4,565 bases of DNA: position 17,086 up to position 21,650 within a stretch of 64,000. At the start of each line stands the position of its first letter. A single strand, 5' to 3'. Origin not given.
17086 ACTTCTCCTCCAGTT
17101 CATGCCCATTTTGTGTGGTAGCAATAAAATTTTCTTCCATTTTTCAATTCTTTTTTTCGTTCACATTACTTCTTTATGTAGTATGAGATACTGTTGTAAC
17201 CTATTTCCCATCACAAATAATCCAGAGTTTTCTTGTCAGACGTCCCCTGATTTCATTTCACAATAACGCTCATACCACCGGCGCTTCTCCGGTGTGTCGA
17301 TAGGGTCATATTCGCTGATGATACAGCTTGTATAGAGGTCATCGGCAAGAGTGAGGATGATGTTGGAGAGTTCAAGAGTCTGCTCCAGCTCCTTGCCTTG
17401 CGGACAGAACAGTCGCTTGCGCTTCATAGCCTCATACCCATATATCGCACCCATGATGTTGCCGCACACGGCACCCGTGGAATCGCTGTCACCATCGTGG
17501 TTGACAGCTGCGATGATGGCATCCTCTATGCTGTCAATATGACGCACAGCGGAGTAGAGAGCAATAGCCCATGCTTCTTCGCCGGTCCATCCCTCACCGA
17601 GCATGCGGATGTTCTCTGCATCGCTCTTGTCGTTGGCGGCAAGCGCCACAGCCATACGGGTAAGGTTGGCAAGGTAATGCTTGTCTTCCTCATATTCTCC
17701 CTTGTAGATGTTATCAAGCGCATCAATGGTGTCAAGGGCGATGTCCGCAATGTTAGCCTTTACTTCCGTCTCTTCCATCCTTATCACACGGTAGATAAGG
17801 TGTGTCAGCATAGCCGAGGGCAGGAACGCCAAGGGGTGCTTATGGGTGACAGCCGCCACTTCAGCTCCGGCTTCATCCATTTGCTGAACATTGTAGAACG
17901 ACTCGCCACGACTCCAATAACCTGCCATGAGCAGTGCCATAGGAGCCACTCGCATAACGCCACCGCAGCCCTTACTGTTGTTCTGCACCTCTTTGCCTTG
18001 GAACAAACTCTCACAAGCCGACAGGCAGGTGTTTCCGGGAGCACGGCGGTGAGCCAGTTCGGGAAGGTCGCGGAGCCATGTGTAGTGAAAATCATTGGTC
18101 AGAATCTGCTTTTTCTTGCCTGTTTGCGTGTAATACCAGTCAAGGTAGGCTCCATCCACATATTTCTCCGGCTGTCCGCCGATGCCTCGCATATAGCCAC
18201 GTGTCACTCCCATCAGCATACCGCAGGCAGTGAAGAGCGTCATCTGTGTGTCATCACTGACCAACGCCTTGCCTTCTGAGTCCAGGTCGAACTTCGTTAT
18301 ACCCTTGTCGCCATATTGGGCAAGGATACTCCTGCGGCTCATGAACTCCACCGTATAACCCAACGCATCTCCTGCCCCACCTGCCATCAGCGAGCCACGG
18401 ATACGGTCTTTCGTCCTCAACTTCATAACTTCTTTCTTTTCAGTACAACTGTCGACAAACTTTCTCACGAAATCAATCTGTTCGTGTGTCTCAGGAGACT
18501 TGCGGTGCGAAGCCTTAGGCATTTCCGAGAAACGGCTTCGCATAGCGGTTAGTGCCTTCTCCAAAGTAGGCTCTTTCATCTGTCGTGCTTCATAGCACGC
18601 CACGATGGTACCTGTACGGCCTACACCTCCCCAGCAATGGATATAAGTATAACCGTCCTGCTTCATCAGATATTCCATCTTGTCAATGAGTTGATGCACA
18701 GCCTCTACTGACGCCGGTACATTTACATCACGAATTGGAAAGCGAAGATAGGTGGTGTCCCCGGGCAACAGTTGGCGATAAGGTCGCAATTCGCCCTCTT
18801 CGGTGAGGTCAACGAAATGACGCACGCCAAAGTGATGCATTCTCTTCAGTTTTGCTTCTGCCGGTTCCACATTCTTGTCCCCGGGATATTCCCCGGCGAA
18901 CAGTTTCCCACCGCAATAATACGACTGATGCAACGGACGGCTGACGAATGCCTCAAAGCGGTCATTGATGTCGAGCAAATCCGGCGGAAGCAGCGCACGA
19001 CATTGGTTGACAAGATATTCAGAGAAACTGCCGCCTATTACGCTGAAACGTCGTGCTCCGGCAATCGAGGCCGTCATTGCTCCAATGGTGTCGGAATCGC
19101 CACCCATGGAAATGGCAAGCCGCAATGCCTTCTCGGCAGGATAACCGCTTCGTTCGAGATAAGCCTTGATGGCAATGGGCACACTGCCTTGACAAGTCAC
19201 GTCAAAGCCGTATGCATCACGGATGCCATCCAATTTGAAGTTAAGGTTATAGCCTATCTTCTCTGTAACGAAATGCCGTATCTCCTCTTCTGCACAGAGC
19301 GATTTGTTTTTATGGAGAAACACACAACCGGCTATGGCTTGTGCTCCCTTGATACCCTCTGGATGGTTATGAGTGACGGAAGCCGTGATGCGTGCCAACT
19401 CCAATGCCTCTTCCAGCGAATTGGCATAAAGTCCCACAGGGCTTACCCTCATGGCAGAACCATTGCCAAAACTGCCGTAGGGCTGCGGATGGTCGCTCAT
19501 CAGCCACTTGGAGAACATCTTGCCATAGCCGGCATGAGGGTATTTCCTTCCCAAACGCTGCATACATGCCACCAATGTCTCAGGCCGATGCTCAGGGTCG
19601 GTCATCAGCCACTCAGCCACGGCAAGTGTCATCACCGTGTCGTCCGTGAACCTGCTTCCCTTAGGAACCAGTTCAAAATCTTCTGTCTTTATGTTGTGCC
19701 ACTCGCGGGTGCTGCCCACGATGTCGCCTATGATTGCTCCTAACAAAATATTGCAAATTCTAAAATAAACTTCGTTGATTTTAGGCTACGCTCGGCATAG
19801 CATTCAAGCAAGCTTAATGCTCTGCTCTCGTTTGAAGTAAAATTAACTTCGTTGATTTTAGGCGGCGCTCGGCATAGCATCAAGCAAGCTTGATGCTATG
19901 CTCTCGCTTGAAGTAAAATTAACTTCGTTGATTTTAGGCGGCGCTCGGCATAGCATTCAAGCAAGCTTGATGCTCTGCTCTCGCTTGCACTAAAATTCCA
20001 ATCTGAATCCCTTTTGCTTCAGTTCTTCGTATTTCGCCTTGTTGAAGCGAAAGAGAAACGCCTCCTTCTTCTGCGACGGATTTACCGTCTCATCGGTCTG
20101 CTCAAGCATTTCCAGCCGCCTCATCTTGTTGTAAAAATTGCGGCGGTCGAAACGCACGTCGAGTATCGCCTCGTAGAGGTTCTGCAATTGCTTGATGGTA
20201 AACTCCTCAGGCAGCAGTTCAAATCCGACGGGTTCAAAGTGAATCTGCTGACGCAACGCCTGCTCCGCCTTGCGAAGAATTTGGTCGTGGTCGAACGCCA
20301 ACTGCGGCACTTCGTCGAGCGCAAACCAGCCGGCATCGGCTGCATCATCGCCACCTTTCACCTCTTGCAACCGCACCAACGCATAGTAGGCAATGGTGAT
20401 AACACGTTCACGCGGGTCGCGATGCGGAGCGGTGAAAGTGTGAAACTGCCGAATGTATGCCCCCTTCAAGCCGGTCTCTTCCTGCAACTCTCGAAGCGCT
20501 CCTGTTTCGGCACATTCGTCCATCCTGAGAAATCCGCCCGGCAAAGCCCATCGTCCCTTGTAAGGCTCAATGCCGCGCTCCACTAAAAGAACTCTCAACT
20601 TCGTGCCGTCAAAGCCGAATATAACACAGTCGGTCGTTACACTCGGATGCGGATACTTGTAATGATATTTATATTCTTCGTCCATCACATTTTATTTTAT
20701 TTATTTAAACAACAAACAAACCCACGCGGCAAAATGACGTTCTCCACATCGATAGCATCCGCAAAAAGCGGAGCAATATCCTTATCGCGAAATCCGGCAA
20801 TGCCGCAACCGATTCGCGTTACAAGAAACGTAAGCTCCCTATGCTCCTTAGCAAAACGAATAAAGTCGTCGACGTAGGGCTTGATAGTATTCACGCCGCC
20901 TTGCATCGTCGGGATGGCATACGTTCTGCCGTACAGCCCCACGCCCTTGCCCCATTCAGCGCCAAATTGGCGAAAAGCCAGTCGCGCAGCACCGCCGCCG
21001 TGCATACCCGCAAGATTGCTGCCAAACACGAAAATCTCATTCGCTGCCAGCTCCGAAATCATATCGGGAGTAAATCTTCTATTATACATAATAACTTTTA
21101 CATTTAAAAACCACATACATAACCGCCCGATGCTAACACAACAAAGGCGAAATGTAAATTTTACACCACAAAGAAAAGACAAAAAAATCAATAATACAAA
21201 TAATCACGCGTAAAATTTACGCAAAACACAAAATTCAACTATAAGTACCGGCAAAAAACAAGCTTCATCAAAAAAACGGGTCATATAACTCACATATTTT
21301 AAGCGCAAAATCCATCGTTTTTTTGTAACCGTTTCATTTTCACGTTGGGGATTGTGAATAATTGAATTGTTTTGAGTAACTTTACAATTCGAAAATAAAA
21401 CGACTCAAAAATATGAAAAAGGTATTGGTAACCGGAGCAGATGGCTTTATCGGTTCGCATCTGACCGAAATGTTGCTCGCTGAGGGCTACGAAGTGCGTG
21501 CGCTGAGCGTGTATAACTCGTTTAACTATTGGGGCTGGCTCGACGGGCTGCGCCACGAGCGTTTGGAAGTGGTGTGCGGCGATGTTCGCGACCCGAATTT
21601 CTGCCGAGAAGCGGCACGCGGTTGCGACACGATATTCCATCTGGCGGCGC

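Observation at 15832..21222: Co-directional ADP-ribose / nucleotide / phosphoester enzyme island headed by an NrtR-like regulator, with no NAD biosynthesis genes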

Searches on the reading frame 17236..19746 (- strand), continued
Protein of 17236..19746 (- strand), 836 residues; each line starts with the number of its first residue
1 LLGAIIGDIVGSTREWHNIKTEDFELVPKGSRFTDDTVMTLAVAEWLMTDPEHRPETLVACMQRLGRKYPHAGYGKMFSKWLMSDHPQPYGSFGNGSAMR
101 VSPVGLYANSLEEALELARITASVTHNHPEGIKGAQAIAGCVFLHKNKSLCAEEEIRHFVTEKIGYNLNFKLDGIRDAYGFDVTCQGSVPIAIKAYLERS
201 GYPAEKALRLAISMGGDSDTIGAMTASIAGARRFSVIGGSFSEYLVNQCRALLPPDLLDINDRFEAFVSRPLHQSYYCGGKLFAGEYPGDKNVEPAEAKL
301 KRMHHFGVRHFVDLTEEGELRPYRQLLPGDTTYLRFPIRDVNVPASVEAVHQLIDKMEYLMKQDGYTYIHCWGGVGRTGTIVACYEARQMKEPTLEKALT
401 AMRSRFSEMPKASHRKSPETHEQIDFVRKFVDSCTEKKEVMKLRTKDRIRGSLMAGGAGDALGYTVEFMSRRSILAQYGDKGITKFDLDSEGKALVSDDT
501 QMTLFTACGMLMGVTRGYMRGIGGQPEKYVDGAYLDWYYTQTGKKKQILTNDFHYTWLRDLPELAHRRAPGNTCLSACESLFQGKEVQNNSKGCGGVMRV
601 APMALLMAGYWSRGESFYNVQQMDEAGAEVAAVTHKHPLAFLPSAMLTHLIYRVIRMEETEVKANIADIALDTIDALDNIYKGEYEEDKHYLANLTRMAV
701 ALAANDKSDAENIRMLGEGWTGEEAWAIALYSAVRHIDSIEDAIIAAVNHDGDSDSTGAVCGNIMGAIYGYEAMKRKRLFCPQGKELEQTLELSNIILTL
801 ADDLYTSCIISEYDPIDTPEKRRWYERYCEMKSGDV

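Call 56: search_protein_families(library=ncbifam, proteins=[L005:15305-15850:+, L005:15923-16522:+, L001:15454-16209:+, L001:14545-15018:+, L001:15019-15432:+, L001:12906-13343:+, L005:10661-11407:+, L001:10521-11651:+, L001:12224-12880:+], max_evalue=0.05)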
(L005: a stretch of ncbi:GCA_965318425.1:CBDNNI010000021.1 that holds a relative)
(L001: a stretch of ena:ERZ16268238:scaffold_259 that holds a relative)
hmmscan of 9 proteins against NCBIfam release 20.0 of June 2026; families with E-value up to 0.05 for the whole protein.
L005:15305-15850:+ (181 aa): 1 family
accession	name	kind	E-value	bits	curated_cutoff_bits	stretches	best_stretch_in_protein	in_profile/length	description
NF053874.1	persist_PA2171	equivalog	0.0048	16.7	190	1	129-165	109-144/157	PA2171 family ribosome-binding persister protein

L005:15923-16522:+ (199 aa): 0 families

L001:15454-16209:+ (251 aa): 1 family
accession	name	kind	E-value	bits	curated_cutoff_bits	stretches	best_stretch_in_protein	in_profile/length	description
TIGR02442.1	Cob-chelat-sub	hypoth_equivalog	1.2e-05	24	779.45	1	7-175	465-630/641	putative cobaltochelatase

L001:14545-15018:+ (157 aa): 0 families

L001:15019-15432:+ (137 aa): 0 families

L001:12906-13343:+ (145 aa): 0 families

L005:10661-11407:+ (248 aa): 2 families
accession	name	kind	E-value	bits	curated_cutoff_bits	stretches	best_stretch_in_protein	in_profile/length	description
NF001747.0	PRK00466.1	equivalog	0.00022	20.1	288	1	58-145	59-144/346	N-acetyl-lysine deacetylase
NF009557.0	PRK13009.1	equivalog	0.0093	15.1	284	1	104-149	117-165/377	succinyl-diaminopimelate desuccinylase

L001:10521-11651:+ (376 aa): 1 family
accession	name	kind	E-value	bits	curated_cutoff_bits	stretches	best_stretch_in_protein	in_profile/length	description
NF008291.0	PRK11071.1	equivalog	5.2e-09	36.1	252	1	189-270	3-93/193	esterase YqiA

L001:12224-12880:+ (218 aa): 1 family
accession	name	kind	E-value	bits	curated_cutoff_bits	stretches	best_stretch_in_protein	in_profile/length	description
NF009025.0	PRK12361.1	equivalog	0.0015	16.8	505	1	61-147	113-199/546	hypothetical protein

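Call 64: search_protein_families(library=pfam, proteins=[L006:10597-11406:+, L001:16221-17408:+], max_evalue=0.01)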
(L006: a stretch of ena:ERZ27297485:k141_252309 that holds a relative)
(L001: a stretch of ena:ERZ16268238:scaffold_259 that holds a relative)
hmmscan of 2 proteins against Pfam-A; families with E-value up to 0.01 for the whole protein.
L006:10597-11406:+ (269 aa): 1 family
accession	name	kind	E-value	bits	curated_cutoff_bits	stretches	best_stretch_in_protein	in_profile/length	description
PF08837.16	DUF1810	-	2.1e-51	173.8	25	1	136-268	2-135/136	Protein of unknown function (DUF1810)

L001:16221-17408:+ (395 aa): 1 family
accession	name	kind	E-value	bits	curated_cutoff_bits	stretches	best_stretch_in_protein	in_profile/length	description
PF14903.11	WG_beta_rep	-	4.9e-22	78.1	25.6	1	139-171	2-33/35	WG containing repeat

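Call 73: search_solved_structures(query=window:17236-19746:-, max_evalue=0.001, show_alignments=3)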
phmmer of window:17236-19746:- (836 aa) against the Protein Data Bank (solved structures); distinct sequences matched with E-value up to 0.001: 32.
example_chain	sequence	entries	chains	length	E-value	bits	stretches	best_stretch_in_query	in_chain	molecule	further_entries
6g1p_A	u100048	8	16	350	7.9e-12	47.2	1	32-140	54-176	ADP-ribosylhydrolase like 2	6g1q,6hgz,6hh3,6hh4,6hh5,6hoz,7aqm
1t5j_A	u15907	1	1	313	1e-10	43.5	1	70-232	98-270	Hypothetical protein MJ1187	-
3g9d_A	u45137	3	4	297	5.7e-10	41.1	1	736-775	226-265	Dinitrogenase reductase activating glucohydrolase | Dinitrogenase reductase activacting glicohydrolase | ADP-ribosyl-(Dinitrogen reductase) hydrolase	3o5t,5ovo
2woc_A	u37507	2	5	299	1.1e-09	40.1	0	446-505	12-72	ADP-RIBOSYL-[DINITROGEN REDUCTASE] GLYCOHYDROLASE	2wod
2woe_A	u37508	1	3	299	1.3e-09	39.8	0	446-505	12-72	ADP-RIBOSYL-[DINITROGEN REDUCTASE] GLYCOHYDROLASE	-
2qty_A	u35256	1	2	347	1.7e-09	39.5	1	32-167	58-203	Poly(ADP-ribose) glycohydrolase ARH3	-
5zqy_A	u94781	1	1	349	2.4e-09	39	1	32-170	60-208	Poly(ADP-ribose) glycohydrolase ARH3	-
9rfd_A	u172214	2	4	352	2.5e-09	38.9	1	32-170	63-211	ADP-ribosylhydrolase ARH3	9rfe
2g4k_A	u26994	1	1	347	2.5e-09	38.9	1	32-170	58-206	ADP-ribosylhydrolase 3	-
2foz_A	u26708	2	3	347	2.6e-09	38.9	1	32-170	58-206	ADP-ribosylhydrolase like 2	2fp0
6d36_C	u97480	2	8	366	3e-09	38.7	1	32-169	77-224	Poly(ADP-ribose) glycohydrolase ARH3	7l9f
7akr_AAA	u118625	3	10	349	3.5e-09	38.4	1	33-170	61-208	ADP-ribose glycohydrolase ARH3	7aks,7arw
6d3a_C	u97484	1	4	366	1e-08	36.9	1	32-169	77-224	Poly(ADP-ribose) glycohydrolase ARH3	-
7l9h_C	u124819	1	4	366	1.9e-08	36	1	90-170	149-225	ADP-ribose glycohydrolase ARH3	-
7l9i_C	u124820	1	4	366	4.3e-08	34.9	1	32-170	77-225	ADP-ribose glycohydrolase ARH3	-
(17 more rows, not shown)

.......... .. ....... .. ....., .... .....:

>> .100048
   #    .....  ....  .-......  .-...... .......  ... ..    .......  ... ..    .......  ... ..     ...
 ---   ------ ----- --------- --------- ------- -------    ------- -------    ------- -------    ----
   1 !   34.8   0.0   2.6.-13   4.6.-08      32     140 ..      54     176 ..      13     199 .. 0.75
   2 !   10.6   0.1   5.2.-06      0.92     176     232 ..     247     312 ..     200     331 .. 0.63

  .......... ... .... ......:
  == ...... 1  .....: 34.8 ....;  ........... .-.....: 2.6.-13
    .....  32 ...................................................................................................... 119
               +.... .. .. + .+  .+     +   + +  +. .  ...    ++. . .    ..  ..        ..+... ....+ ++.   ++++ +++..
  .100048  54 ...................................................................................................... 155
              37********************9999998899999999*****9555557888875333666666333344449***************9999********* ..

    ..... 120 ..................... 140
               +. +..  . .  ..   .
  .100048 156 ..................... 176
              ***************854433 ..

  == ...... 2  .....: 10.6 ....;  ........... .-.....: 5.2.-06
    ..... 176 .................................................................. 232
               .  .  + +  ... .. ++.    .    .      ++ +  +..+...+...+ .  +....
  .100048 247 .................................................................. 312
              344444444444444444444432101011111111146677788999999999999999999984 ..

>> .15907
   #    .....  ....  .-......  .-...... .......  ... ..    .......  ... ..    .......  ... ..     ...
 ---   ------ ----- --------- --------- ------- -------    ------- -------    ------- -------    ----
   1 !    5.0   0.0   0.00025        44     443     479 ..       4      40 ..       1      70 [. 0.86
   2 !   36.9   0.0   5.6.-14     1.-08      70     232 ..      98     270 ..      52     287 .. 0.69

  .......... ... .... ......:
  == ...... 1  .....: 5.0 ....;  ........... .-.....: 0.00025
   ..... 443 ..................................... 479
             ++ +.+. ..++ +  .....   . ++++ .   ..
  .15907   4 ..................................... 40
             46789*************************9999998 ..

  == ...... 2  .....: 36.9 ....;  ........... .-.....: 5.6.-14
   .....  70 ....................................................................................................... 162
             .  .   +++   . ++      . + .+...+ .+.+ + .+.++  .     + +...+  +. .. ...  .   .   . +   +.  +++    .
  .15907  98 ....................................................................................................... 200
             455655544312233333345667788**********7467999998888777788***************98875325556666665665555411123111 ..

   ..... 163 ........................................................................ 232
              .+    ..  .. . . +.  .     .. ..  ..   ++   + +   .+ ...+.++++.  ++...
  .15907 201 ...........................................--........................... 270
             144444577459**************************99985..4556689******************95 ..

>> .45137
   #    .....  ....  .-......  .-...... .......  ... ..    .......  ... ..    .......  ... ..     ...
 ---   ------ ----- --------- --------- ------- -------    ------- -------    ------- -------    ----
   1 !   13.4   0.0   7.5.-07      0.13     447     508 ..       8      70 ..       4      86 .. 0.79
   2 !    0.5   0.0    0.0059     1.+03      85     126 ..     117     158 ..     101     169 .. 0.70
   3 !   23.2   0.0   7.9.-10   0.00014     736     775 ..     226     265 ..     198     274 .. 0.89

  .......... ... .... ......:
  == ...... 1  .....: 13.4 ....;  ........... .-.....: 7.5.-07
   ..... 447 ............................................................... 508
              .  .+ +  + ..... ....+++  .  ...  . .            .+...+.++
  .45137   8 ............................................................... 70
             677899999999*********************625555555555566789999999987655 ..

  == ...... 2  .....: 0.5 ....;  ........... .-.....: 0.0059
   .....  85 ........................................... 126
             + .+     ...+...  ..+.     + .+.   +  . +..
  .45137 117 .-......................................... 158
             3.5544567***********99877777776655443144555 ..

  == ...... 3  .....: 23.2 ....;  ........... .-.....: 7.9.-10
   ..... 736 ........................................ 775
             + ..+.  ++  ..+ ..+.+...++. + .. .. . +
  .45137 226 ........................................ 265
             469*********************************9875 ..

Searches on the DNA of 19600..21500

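Call 53: search_rna_families(source=window, start=19600, end=21500, threshold=evalue, max_evalue=1)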
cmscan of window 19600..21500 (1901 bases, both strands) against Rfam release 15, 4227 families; matches with E-value up to 1: 1.
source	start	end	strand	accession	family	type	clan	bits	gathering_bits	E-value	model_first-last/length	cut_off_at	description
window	20254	20314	+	RF03018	RT-15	Gene; sRNA;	-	15.3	82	0.95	1-192/192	no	RT-15 RNA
